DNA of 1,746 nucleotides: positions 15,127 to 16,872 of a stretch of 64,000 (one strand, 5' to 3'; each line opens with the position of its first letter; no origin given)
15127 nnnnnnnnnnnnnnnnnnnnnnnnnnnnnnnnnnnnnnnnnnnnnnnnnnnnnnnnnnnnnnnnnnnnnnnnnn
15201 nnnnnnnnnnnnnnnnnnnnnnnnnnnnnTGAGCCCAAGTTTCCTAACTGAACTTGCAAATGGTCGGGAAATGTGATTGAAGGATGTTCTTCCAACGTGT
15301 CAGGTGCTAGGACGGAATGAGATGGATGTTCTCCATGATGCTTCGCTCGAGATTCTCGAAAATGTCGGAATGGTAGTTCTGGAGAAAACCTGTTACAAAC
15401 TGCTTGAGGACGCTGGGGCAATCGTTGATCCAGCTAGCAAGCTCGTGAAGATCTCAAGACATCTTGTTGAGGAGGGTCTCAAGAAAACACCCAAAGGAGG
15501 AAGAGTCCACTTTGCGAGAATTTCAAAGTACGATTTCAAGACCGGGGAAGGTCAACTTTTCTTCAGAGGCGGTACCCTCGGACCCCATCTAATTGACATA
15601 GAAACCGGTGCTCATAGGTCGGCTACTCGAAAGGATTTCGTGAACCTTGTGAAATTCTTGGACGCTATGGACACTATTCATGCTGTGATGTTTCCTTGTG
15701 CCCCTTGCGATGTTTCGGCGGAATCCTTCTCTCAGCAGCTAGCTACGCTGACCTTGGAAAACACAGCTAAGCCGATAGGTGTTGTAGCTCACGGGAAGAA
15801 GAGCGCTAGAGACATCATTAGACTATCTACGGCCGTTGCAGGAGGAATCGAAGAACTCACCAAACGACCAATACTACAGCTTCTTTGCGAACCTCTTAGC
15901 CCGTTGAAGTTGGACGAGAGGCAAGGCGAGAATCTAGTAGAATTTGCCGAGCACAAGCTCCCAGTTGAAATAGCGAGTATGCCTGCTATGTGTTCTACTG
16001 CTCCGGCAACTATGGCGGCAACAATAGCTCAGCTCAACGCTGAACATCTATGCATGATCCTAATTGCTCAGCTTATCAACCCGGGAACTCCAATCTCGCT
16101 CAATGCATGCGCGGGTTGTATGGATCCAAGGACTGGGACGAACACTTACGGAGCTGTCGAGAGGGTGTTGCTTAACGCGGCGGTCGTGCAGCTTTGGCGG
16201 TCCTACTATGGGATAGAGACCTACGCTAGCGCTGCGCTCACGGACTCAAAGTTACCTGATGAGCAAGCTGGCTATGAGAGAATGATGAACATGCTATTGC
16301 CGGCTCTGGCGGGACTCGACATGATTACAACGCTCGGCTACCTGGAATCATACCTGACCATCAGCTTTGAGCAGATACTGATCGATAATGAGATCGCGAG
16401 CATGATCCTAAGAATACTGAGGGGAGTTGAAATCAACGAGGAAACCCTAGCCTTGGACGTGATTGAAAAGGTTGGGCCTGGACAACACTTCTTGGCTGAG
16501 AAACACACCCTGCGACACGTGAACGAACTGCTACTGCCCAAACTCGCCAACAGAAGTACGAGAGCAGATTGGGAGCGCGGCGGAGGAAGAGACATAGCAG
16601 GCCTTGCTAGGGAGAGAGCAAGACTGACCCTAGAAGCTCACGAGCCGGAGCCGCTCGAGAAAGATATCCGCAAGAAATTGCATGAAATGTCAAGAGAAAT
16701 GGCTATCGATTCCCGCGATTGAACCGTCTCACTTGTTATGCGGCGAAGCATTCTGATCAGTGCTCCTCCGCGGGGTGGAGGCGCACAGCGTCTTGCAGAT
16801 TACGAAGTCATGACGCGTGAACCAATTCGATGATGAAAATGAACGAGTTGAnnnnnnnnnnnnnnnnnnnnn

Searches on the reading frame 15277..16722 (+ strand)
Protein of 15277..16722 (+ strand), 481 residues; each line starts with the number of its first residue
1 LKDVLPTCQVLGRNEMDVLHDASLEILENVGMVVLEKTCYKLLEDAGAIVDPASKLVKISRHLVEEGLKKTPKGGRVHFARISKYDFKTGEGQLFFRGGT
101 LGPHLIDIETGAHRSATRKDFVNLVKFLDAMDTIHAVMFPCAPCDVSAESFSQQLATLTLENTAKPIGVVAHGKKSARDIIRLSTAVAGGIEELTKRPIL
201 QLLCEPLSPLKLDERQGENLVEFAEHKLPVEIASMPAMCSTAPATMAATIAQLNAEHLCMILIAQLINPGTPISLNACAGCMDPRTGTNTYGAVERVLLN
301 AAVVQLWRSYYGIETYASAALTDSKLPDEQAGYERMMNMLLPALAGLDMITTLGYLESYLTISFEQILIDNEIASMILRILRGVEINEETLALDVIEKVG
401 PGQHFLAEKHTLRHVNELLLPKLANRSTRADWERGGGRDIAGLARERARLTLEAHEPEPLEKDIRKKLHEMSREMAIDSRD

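Call 3: search_protein_families(library=pfam, proteins=[window:15277-16722:+])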
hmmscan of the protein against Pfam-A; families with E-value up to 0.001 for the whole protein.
window:15277-16722:+ (481 aa): 1 family
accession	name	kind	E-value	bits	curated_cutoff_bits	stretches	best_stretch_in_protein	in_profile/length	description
PF06253.16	MTTB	-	5.9e-92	308.7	25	1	4-470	27-490/500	Trimethylamine methyltransferase (MTTB)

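Call 4: search_protein_families(library=ncbifam, proteins=[window:15277-16722:+])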
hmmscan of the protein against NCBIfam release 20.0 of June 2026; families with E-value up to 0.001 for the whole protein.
window:15277-16722:+ (481 aa): 1 family
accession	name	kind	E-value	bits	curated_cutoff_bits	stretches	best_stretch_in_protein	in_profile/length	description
TIGR02369.2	trimeth_pyl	equivalog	5e-126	421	525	1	9-471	4-464/469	[trimethylamine--corrinoid protein] Co-methyltransferase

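Call 50: search_solved_structures(query=window:15277-16722:+, show_alignments=4)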
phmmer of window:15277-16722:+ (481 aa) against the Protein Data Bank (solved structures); distinct sequences matched with E-value up to 0.001: 5.
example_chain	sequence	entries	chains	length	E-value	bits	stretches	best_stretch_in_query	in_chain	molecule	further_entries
2qne_A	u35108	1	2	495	3.1e-67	230.6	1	3-469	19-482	Putative methyltransferase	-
9yce_A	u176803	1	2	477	4.4e-67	230.1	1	4-469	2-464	Glycine betaine methyltransferase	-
7xcl_A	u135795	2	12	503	2.1e-66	227.8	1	13-469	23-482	Trimethylamine methyltransferase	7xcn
7xcm_A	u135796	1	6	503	2.9e-66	227.4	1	13-469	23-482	Trimethylamine methyltransferase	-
4yyc_A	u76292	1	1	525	4.1e-39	137.9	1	14-471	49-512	Putative trimethylamine methyltransferase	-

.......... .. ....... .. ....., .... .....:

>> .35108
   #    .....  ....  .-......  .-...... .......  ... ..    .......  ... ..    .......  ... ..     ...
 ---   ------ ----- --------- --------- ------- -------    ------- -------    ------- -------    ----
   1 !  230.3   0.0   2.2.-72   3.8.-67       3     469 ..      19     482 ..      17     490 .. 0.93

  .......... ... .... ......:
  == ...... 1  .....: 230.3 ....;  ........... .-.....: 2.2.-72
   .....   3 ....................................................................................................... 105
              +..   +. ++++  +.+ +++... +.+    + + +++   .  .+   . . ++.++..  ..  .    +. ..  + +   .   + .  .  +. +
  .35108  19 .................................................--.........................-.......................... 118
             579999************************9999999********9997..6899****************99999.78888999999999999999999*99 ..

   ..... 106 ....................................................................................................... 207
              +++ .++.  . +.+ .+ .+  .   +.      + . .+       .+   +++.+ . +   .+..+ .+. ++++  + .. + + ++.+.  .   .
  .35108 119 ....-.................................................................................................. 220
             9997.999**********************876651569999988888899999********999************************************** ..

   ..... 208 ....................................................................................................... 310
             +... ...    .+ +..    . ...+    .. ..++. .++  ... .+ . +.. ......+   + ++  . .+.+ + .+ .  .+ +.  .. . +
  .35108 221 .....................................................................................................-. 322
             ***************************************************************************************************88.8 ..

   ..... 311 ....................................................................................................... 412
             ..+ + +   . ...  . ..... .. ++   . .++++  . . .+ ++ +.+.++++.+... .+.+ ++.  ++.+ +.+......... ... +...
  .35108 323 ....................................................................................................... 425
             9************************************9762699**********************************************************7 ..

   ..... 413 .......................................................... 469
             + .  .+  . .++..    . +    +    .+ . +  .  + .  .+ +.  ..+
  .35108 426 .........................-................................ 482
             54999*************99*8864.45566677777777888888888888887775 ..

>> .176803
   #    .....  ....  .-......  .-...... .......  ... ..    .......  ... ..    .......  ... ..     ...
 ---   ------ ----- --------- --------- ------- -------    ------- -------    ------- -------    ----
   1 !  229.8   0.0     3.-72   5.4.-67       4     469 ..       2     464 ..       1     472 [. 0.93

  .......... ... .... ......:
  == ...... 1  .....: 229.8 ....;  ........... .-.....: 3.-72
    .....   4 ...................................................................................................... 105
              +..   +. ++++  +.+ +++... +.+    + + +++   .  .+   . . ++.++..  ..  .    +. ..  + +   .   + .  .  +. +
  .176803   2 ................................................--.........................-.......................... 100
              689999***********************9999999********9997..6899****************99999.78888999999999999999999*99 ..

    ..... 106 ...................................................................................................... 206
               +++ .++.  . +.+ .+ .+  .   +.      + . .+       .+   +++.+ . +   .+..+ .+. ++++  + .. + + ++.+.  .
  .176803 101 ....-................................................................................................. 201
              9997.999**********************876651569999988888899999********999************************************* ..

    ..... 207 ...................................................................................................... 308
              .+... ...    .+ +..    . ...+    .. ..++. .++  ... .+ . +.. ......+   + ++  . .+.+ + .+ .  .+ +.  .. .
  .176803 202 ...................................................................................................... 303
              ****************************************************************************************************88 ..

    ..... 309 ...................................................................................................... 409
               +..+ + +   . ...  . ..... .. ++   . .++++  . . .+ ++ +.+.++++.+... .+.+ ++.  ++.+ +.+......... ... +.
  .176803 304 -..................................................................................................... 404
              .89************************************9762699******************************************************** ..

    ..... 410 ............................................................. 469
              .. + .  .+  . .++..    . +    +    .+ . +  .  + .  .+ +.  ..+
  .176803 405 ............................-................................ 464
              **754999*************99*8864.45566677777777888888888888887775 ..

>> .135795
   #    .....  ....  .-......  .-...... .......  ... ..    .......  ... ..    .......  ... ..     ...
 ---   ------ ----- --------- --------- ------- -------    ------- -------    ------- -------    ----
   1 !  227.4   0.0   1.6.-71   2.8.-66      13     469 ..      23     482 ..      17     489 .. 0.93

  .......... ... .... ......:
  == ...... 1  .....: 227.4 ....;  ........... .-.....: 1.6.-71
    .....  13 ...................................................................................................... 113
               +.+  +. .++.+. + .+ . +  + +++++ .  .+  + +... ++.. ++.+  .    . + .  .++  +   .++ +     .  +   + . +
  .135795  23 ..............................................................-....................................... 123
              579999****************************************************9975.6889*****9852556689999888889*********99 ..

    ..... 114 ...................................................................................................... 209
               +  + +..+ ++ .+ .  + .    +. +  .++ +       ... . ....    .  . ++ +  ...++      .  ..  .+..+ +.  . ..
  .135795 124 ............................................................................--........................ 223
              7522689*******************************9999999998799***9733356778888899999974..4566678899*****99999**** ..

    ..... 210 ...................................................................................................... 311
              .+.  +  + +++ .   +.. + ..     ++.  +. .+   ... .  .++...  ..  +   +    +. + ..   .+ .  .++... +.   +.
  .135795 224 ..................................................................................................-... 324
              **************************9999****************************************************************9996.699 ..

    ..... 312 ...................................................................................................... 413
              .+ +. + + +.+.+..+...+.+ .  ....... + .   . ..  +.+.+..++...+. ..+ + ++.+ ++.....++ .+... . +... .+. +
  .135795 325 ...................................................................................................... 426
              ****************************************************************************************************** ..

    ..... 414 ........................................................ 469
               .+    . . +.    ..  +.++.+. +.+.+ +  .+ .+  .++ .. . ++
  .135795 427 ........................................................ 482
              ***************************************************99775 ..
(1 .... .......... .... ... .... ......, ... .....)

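Call 52: find_homologous_proteins(query=window:15277-16722:+)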
Query window:15277-16722:+ (481 aa): 467 proteins with E <= 0.001 among 8000 candidates; the best 120 are listed.
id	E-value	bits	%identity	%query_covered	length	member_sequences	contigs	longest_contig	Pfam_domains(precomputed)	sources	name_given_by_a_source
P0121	0.0e+0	1063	99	100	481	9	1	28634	PF06253.17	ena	-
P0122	7.1e-230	782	71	98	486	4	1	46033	PF06253.17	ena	-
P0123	6.3e-228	775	72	97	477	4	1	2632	PF06253.17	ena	-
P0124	5.0e-225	766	70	98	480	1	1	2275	PF06253.17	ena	-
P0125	1.2e-224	764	72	96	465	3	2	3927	PF06253.17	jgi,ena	-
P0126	1.1e-222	758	71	97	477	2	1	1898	PF06253.17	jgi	-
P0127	3.3e-178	611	72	77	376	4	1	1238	PF06253.17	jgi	-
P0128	2.4e-171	589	56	98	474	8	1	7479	PF06253.17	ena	-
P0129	7.9e-168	577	55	99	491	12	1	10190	PF06253.17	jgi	-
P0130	1.7e-167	576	55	98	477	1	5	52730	PF06253.17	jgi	-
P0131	4.0e-167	575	55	98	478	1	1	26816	PF06253.17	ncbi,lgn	-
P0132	6.2e-166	571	55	99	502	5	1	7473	PF06253.17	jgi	-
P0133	1.5e-165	570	56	98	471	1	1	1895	PF06253.17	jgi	-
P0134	3.8e-165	568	54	99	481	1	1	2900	PF06253.17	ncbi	-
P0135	2.1e-164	566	56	97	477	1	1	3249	PF06253.17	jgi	jgi:trimethylamine--corrinoid protein Co-methyltransferase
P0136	1.5e-161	556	56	97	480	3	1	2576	PF06253.17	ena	-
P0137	4.3e-161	555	55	93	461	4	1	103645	PF06253.17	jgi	-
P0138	6.8e-160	551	57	88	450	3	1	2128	PF06253.17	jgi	-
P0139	7.1e-159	548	76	65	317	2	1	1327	PF06253.17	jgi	jgi:trimethylamine--corrinoid protein Co-methyltransferase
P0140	5.3e-154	531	54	93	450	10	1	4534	PF06253.17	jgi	-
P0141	2.8e-91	325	39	97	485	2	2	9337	PF06253.17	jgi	-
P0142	1.6e-90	322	39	95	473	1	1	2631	PF06253.17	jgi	-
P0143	1.8e-90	322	37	98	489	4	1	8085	PF06253.17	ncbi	-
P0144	1.8e-90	322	40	97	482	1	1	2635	PF06253.17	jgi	jgi:trimethylamine--corrinoid protein Co-methyltransferase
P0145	2.5e-90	322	37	98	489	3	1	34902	PF06253.17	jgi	-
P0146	1.2e-89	319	40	97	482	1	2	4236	PF06253.17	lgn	-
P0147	3.8e-89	318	39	97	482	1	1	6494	PF06253.17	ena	-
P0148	4.0e-89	318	39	96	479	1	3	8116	PF06253.17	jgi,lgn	jgi:trimethylamine--corrinoid protein Co-methyltransferase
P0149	4.6e-89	317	40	97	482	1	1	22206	PF06253.17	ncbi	ncbi:trimethylamine methyltransferase family protein [[Eubacterium] cellulosolvens]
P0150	7.7e-89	317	39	97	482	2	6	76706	PF06253.17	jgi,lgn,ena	-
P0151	1.0e-88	316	39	97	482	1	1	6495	PF06253.17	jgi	-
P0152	1.6e-88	316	39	97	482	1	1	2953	PF06253.17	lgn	-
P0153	1.8e-88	315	39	97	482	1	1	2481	PF06253.17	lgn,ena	-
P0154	2.9e-88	315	40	97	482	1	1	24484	PF06253.17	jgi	jgi:trimethylamine--corrinoid protein Co-methyltransferase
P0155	6.7e-87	310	39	97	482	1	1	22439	PF06253.17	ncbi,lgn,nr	ncbi:MAG: trimethylamine methyltransferase family protein [Candidatus Bathyarchaeota archaeon]|nr:tr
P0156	9.3e-87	310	38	97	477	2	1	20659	PF06253.17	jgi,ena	-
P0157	2.9e-86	308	38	98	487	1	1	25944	PF06253.17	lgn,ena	-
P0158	1.1e-85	306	36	98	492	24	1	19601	PF06253.17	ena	-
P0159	2.8e-84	302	36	96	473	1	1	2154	PF06253.17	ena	-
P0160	5.0e-84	301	39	97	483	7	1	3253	PF06253.17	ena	-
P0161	8.3e-84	300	39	96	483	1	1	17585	PF06253.17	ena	-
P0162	1.6e-83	299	37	97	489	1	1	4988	PF06253.17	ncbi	-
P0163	2.1e-83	299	38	97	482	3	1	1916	PF06253.17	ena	-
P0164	6.8e-83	297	37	97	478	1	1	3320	PF06253.17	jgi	jgi:trimethylamine--corrinoid protein Co-methyltransferase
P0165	2.6e-82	295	35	98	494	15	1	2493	PF06253.17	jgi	jgi:trimethylamine--corrinoid protein Co-methyltransferase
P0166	1.2e-81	293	36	97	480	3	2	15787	PF06253.17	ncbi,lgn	-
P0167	2.1e-81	292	36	97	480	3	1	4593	PF06253.17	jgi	jgi:trimethylamine--corrinoid protein Co-methyltransferase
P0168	6.0e-81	291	37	98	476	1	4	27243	PF06253.17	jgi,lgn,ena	jgi:trimethylamine--corrinoid protein Co-methyltransferase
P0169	8.0e-81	290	36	94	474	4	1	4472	PF06253.17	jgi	-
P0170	2.6e-79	285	36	96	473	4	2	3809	PF06253.17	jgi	-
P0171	2.6e-79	285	36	95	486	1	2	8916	PF06253.17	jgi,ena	-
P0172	5.6e-79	284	36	98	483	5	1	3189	PF06253.17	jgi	jgi:trimethylamine--corrinoid protein Co-methyltransferase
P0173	1.0e-78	283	36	99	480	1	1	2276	PF06253.17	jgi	-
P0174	1.3e-78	283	37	95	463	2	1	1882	PF06253.17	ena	-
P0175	4.2e-78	281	38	96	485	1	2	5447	PF06253.17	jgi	-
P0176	1.1e-77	280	35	98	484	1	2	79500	PF06253.17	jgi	jgi:trimethylamine--corrinoid protein Co-methyltransferase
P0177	1.2e-77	280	37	97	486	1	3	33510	PF06253.17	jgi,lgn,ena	-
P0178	1.8e-77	279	35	98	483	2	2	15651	PF06253.17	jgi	jgi:trimethylamine--corrinoid protein Co-methyltransferase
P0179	2.4e-77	279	35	97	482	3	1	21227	PF06253.17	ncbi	-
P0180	3.2e-77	278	37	92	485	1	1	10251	PF06253.17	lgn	-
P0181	7.7e-77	277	35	99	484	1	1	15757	PF06253.17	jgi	jgi:trimethylamine--corrinoid protein Co-methyltransferase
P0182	1.0e-76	277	37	97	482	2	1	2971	PF06253.17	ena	-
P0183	4.5e-76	275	36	96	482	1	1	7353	PF06253.17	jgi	-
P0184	1.1e-75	273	36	96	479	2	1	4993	PF06253.17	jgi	jgi:trimethylamine--corrinoid protein Co-methyltransferase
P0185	1.1e-75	273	35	96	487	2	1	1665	PF06253.17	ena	-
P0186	9.7e-75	270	37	94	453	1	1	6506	PF06253.17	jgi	jgi:trimethylamine--corrinoid protein Co-methyltransferase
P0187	1.6e-74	270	34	98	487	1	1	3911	PF06253.17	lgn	-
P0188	3.5e-74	268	36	97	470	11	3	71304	PF06253.17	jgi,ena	-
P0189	3.8e-74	268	35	95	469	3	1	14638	PF06253.17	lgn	-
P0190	6.2e-74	268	33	97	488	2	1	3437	PF06253.17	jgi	-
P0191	1.1e-73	267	35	98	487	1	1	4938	PF06253.17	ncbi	-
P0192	1.2e-73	267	36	94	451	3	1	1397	PF06253.17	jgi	-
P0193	1.6e-73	266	35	96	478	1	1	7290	PF06253.17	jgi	jgi:trimethylamine--corrinoid protein Co-methyltransferase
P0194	2.2e-73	266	36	94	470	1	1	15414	PF06253.17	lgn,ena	-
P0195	8.2e-73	264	35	96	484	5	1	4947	PF06253.17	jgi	-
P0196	9.2e-73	264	35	94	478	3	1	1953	PF06253.17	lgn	-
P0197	2.4e-72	262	36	96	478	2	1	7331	PF06253.17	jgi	jgi:trimethylamine---corrinoid protein Co-methyltransferase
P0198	4.0e-72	262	34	96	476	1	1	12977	PF06253.17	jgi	-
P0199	8.2e-72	261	34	97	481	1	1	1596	PF06253.17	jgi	jgi:trimethylamine--corrinoid protein Co-methyltransferase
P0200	9.1e-72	260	36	96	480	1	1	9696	PF06253.17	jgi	-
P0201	1.6e-71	260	35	96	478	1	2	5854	PF06253.17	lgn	-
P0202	2.4e-71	259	34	96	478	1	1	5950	PF06253.17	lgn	-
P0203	3.2e-71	259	35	96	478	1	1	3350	PF06253.17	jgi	jgi:trimethylamine--corrinoid protein Co-methyltransferase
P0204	3.3e-71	259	34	96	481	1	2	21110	PF06253.17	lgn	-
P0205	4.7e-71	258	35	95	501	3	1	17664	PF06253.17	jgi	jgi:trimethylamine--corrinoid protein Co-methyltransferase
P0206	6.1e-71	258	35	96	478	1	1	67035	PF06253.17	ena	-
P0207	6.7e-71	258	34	96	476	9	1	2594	PF06253.17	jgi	-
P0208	2.2e-70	256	35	96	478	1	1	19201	PF06253.17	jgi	-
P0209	2.3e-70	256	36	96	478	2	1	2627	PF06253.17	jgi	jgi:trimethylamine--corrinoid protein Co-methyltransferase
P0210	2.4e-70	256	34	96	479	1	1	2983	PF06253.17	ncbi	-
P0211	2.7e-70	256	35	95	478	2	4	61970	PF06253.17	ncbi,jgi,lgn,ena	-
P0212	4.6e-70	255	35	93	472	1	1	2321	PF06253.17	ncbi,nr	ncbi:MAG TPA: trimethylamine methyltransferase, partial [Anaerolineae bacterium]|nr:trimethylamine m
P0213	4.7e-70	255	35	96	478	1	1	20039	PF06253.17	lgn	-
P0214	5.6e-70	255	35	96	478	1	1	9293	PF06253.17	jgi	jgi:trimethylamine--corrinoid protein Co-methyltransferase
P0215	5.9e-70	254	34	98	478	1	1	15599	PF06253.17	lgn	-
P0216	6.9e-70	254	34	97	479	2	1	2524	PF06253.17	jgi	-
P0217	9.6e-70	254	35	97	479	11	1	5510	PF06253.17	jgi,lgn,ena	-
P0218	2.4e-69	252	35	96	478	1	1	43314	PF06253.17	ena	-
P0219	2.5e-69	252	35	96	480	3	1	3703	PF06253.17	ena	-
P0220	2.7e-69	252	35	96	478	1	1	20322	PF06253.17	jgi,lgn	-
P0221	2.7e-69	252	35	96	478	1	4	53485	PF06253.17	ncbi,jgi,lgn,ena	-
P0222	6.3e-69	251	33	96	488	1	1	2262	PF06253.17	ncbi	-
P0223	9.8e-69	250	34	96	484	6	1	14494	PF06253.17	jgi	-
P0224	1.5e-68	250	34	97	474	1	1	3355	PF06253.17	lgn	-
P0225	2.0e-68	249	33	97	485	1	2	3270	PF06253.17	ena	-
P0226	2.0e-68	249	35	96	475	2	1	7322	PF06253.17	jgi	jgi:trimethylamine--corrinoid protein Co-methyltransferase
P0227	2.2e-68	249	33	97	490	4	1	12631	PF06253.17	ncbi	-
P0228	2.5e-68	249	34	96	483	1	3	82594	PF06253.17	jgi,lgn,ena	-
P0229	2.6e-68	249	35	96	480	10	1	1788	PF06253.17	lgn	-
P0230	5.0e-68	248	35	96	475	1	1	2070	PF06253.17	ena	-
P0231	5.1e-68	248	34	94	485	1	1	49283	PF06253.17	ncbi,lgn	-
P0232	5.1e-68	248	33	97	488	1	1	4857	PF06253.17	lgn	-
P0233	5.7e-68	248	34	97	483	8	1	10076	PF06253.17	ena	-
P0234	7.7e-68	247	34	95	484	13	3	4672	PF06253.17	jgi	-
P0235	8.0e-68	247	34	96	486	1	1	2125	PF06253.17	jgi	jgi:trimethylamine--corrinoid protein Co-methyltransferase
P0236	1.2e-67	247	35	96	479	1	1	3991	PF06253.17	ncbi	-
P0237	1.6e-67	246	34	96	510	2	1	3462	PF06253.17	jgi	jgi:trimethylamine--corrinoid protein Co-methyltransferase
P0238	1.7e-67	246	34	97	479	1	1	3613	PF06253.17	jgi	jgi:trimethylamine---corrinoid protein Co-methyltransferase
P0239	3.9e-67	245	34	96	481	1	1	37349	PF06253.17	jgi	-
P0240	4.0e-67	245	35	96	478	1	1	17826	PF06253.17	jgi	jgi:trimethylamine--corrinoid protein Co-methyltransferase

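Call 53: find_encoding_contigs(protein=P0122, flank=8000, max_places=2)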
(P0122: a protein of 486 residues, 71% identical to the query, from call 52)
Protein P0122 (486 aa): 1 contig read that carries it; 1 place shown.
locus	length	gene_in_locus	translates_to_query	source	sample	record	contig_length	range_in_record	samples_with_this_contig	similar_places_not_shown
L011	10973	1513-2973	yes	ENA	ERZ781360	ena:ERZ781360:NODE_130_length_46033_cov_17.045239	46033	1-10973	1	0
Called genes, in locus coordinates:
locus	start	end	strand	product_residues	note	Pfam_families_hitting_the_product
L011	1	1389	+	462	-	?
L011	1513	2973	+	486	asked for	PF06253:MTTB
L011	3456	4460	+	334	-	PF04166:PdxA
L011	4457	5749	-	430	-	PF09861:Lar_N, PF21113:LarA_C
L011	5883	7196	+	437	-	PF07005:SBD_N, PF17042:NBD_C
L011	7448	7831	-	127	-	PF01042:Ribonuc_L-PSP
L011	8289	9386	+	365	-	PF00291:PALP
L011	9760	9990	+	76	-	PF02597:ThiS (weak)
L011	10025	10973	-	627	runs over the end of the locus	PF02730:AFOR_N, PF01314:AFOR_C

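Call 54: find_encoding_contigs(protein=P0137, flank=8000, max_places=2)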
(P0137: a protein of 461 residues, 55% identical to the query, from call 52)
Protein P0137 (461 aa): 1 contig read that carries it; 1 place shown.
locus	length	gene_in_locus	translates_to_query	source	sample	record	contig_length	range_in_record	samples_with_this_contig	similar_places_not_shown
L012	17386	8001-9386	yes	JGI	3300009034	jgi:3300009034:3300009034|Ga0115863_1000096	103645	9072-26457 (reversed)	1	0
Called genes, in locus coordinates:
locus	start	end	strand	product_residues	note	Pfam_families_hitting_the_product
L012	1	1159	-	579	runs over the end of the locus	PF02129:Peptidase_S15, PF08530:PepX_C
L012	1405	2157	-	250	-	PF00106:adh_short, PF08659:KR, PF23441:SDR (weak), PF13561:adh_short_C2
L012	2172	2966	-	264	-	PF00106:adh_short, PF08659:KR, PF13561:adh_short_C2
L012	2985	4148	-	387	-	PF01513:NAD_kinase, PF20143:NAD_kinase_C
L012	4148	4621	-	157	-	PF04073:tRNA_edit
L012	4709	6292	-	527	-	PF02347:GDC-P, PF00266:Aminotran_5 (weak), PF21478:GcvP2_C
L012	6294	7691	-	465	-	PF02347:GDC-P, PF01053:Cys_Met_Meta_PP (weak)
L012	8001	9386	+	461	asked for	PF06253:MTTB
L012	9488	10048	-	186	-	PF00293:NUDIX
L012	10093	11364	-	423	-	PF23023:Anti-Pycsar_Apyc1 (weak), PF00753:Lactamase_B (weak), PF16661:Lactamase_B_6, PF10996:Beta-Casp, PF07521:RMMBL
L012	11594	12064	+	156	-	PF00237:Ribosomal_L22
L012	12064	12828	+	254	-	PF07650:KH_2, PF00189:Ribosomal_S3_C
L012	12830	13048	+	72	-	PF00831:Ribosomal_L29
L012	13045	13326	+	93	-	PF01868:RNase_P-MRP_p29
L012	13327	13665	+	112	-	PF00366:Ribosomal_S17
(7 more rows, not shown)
